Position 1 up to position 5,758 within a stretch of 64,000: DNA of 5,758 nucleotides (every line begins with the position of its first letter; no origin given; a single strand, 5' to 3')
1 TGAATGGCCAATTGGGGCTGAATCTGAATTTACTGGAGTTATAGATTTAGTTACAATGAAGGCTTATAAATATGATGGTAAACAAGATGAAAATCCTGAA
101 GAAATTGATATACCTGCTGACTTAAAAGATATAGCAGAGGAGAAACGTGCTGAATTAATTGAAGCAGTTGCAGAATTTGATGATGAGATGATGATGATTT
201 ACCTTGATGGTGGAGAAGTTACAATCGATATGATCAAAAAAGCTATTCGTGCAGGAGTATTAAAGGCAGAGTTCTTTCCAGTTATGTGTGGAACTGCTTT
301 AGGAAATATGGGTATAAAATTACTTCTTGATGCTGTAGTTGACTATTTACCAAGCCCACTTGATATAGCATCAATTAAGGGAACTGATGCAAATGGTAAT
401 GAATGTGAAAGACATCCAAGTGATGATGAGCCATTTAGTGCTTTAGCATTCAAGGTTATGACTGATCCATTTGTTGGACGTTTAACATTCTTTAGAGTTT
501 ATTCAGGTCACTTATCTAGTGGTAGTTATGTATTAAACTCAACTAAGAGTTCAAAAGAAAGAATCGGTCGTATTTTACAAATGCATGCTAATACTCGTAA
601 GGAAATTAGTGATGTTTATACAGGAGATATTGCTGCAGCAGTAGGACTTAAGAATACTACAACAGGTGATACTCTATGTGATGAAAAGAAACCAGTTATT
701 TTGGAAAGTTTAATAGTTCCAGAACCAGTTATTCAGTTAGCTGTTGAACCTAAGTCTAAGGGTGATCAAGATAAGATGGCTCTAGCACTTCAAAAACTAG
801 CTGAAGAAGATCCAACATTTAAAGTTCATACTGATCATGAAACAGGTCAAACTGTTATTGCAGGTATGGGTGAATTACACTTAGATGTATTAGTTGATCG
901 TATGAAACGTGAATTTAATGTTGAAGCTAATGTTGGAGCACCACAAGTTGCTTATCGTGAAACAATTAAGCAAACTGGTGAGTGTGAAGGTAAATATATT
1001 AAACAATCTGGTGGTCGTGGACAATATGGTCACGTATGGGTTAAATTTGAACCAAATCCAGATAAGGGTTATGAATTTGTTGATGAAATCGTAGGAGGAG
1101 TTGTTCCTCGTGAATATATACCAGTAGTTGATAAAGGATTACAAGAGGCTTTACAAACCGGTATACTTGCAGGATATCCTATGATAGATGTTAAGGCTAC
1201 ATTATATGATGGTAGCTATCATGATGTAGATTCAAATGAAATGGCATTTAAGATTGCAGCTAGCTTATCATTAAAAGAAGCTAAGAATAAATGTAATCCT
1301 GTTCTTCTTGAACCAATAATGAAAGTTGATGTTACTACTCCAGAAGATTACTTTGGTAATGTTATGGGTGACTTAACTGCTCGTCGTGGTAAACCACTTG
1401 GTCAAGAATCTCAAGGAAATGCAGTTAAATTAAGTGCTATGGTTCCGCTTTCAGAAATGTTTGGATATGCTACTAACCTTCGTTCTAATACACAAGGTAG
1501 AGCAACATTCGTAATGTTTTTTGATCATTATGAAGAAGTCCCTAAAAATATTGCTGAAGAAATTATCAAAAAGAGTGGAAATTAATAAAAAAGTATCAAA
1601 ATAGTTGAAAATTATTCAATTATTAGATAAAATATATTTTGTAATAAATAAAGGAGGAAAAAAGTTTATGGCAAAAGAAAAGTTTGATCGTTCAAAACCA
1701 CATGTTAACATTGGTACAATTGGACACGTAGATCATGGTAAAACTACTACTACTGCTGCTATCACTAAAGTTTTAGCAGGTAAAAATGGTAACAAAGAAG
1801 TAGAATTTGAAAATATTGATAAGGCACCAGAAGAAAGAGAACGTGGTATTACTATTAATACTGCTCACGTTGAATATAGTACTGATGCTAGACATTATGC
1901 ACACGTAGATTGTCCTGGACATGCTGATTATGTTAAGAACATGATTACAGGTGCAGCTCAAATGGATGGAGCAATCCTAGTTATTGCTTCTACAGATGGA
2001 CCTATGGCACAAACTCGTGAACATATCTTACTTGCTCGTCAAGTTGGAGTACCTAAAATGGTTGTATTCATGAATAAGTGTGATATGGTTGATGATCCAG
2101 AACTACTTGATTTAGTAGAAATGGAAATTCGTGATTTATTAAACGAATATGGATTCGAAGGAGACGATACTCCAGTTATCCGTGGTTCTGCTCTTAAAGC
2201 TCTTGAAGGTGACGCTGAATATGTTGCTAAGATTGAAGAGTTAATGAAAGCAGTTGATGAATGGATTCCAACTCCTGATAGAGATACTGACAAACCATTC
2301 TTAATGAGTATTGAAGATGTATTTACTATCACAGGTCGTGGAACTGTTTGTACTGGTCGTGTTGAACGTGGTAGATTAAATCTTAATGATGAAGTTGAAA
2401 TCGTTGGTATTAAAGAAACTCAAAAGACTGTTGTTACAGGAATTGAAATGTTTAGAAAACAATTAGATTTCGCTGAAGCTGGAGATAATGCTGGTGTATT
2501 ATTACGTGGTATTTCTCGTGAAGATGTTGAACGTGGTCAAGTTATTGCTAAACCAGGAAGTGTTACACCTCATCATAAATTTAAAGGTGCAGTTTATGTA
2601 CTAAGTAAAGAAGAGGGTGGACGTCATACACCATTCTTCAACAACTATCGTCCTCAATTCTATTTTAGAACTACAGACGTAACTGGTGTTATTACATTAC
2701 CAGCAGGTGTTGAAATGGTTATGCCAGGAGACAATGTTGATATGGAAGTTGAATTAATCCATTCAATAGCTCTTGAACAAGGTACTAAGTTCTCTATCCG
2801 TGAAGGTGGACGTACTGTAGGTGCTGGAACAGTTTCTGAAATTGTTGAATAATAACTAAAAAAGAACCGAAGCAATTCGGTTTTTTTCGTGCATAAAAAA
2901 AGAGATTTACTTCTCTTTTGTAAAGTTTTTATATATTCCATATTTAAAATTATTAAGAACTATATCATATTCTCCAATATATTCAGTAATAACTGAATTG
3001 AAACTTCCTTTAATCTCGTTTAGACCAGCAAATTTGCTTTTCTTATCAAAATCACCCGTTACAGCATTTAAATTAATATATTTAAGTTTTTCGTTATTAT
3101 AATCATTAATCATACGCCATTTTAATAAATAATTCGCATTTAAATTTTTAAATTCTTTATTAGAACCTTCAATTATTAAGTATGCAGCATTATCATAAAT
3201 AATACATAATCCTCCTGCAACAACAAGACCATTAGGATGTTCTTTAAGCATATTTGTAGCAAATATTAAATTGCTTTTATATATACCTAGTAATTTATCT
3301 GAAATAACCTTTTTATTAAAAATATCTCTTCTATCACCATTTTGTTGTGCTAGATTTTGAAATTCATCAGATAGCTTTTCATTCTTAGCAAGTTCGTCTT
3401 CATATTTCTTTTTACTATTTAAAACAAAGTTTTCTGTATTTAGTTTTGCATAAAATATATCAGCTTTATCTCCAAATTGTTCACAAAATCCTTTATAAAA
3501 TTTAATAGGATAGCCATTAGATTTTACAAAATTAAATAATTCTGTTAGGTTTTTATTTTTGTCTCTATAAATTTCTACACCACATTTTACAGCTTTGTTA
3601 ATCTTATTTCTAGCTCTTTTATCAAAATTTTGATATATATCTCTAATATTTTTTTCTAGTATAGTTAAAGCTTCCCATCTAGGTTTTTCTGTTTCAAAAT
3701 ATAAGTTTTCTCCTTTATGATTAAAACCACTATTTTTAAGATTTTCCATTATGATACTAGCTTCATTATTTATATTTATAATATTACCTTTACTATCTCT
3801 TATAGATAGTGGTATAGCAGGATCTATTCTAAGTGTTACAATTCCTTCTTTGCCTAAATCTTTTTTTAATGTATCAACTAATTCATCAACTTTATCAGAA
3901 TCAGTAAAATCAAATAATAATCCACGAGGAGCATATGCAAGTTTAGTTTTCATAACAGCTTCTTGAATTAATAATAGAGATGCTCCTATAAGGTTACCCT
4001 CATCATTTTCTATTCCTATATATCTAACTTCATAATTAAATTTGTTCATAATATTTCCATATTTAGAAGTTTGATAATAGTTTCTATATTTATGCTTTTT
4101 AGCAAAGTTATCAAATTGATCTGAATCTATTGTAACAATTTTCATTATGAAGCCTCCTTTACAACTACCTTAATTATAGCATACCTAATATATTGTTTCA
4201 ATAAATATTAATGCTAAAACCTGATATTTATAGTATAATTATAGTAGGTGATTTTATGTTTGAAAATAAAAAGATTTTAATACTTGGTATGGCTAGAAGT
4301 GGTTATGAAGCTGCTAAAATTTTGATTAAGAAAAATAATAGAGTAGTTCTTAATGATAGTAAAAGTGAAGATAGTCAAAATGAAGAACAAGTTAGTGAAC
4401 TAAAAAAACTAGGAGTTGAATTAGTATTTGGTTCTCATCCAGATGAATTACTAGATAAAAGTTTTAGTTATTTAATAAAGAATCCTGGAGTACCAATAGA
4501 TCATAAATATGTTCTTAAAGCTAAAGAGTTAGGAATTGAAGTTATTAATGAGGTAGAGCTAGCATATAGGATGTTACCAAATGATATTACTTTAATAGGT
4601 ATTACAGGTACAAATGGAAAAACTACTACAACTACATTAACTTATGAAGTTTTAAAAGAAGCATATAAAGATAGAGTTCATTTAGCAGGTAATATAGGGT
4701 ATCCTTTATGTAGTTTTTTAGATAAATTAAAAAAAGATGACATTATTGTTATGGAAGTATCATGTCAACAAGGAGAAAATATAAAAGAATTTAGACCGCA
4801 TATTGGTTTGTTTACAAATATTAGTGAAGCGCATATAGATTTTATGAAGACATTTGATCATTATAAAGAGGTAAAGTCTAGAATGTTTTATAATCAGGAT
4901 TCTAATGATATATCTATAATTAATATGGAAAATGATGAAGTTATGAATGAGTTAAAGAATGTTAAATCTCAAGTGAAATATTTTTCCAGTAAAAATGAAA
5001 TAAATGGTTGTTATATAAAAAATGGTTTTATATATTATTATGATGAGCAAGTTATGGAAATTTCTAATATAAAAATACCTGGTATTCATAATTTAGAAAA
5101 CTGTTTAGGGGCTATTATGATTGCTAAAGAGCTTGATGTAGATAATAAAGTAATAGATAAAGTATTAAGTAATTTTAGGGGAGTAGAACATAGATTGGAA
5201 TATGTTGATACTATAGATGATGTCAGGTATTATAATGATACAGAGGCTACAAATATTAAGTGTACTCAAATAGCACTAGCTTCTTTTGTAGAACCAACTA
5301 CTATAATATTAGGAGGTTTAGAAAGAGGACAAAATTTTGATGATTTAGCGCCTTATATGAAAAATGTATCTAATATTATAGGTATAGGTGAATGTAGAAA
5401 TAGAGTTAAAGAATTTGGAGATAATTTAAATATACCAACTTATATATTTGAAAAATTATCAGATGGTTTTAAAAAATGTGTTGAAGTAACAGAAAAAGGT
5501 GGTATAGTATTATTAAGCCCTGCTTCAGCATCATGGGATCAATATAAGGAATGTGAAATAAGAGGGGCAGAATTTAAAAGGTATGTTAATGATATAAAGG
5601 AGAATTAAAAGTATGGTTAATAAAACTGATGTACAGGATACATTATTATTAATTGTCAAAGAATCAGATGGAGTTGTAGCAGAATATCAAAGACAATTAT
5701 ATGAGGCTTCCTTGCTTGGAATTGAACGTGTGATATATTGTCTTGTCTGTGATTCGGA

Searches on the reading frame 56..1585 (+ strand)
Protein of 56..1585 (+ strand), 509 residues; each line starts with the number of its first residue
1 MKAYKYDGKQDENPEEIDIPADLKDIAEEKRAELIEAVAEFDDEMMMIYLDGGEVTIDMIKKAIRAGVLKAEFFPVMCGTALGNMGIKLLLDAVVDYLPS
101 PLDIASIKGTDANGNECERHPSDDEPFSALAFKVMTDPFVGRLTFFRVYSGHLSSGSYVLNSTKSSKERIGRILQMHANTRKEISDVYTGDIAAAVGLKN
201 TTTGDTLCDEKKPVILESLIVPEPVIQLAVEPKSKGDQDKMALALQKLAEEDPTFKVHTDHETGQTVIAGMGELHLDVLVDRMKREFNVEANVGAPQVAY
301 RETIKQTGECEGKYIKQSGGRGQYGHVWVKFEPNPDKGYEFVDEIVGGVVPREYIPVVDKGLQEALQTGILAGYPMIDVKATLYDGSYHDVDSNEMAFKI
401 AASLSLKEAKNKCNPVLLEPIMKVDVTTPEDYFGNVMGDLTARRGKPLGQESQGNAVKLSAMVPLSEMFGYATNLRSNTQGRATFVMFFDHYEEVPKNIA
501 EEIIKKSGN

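Call 93: search_protein_families(library=pfam, proteins=[window:56-1585:+], max_evalue=0.00001)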
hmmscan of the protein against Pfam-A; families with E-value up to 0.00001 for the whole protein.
window:56-1585:+ (509 aa): 6 families
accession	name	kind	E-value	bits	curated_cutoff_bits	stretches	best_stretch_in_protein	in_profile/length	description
PF03764.24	EFG_IV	-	3.3e-47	159.6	24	1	296-413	1-120/121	Elongation factor G, domain IV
PF14492.12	EFG_III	-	3.2e-34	117.2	27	1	221-294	1-74/75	Elongation Factor G, domain III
PF00679.30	EFG_C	-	8.9e-29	99.8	27.9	1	416-502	1-88/89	Elongation factor G C-terminus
PF22042.2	EF-G_D2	-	8.1e-18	64.8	27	1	126-209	1-83/84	Elongation factor G domain 2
PF03144.31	GTP_EFTU_D2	-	3e-16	60.1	30.3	1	141-208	1-73/73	Elongation factor Tu domain 2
PF16658.11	RF3_C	-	7.6e-08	32.7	40.1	1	229-307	14-92/132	Class II release factor RF3, C-terminal domain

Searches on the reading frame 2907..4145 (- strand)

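Call 93: search_protein_families(library=pfam, proteins=[window:2907-4145:-], max_evalue=0.00001)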
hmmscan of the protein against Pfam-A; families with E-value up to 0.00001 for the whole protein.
window:2907-4145:- (412 aa): 1 family
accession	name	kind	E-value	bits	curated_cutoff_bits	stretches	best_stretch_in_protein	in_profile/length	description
PF02388.22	FemAB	-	7.9e-64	216.4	24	1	7-408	2-404/406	FemAB family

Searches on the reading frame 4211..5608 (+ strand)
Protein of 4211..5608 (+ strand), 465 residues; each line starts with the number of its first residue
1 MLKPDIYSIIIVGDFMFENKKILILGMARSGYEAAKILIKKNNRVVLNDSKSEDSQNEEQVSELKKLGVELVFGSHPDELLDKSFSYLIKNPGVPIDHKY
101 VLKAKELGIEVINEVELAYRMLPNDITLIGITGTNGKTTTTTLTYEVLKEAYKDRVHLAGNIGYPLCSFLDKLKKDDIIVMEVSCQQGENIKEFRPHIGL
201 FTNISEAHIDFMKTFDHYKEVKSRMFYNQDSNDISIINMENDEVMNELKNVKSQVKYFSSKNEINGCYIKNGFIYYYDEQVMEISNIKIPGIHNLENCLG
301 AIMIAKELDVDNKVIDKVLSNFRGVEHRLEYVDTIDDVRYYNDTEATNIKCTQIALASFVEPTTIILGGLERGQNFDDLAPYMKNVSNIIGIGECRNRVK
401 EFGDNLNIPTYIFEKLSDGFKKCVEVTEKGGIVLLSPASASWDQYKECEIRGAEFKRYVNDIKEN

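Call 93: search_protein_families(library=pfam, proteins=[window:4211-5608:+], max_evalue=0.00001)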
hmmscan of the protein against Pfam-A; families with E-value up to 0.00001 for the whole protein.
window:4211-5608:+ (465 aa): 2 families
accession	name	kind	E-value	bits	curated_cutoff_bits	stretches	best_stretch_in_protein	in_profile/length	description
PF08245.18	Mur_ligase_M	-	2.1e-33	116.4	24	1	131-305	1-200/200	Mur ligase middle domain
PF21799.2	MurD-like_N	-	1.3e-08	35.5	27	1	20-112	1-87/88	Mur ligase MurD-like, N-terminal domain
